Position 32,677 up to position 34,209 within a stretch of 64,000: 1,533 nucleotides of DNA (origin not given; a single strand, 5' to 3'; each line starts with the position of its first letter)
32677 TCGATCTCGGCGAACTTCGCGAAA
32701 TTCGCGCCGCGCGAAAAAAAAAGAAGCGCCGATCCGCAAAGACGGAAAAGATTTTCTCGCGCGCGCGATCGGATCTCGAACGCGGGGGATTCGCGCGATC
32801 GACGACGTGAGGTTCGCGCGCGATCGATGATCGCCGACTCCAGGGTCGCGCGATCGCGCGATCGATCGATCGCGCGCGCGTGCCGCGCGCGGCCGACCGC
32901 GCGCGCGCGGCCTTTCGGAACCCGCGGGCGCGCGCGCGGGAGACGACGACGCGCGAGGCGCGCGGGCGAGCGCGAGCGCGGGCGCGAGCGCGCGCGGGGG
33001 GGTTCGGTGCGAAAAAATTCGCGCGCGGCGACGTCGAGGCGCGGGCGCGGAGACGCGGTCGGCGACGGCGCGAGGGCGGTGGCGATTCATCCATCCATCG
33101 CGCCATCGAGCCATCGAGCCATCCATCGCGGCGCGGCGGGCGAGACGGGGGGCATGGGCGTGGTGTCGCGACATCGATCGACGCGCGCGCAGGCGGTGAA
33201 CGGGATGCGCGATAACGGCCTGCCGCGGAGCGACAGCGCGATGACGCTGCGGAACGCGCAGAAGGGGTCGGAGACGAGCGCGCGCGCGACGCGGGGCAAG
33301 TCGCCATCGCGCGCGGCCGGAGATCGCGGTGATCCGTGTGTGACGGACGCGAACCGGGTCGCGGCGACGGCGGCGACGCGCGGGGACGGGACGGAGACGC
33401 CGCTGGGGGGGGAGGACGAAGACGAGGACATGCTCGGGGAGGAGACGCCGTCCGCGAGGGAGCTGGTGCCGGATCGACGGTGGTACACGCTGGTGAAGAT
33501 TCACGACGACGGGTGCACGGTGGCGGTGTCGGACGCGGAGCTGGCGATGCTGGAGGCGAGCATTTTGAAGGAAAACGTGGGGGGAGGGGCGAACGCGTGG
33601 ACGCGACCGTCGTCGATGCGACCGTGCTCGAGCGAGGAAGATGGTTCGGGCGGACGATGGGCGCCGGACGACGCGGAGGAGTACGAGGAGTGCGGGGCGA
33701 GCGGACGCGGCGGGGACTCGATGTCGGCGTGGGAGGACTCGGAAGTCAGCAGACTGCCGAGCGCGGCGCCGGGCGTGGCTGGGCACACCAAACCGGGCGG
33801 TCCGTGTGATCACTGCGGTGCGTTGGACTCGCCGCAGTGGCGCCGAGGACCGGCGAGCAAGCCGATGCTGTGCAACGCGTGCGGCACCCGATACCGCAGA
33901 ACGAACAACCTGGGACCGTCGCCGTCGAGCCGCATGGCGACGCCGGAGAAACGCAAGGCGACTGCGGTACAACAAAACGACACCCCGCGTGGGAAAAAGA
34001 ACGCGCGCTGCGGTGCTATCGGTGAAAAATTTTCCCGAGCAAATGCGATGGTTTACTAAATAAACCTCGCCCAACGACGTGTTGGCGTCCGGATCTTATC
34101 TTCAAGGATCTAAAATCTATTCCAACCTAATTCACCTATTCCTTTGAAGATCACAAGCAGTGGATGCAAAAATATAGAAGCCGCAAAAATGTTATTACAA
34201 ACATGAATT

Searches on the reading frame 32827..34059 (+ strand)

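Call 43: search_protein_families(library=pfam, proteins=[window:32827-34059:+], max_evalue=0.001)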
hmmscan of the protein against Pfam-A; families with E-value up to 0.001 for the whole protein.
window:32827-34059:+ (410 aa): 1 family
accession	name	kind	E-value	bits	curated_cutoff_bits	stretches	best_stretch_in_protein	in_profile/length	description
PF00320.33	GATA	-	6.1e-13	48.6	26.8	1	327-359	1-33/36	GATA zinc finger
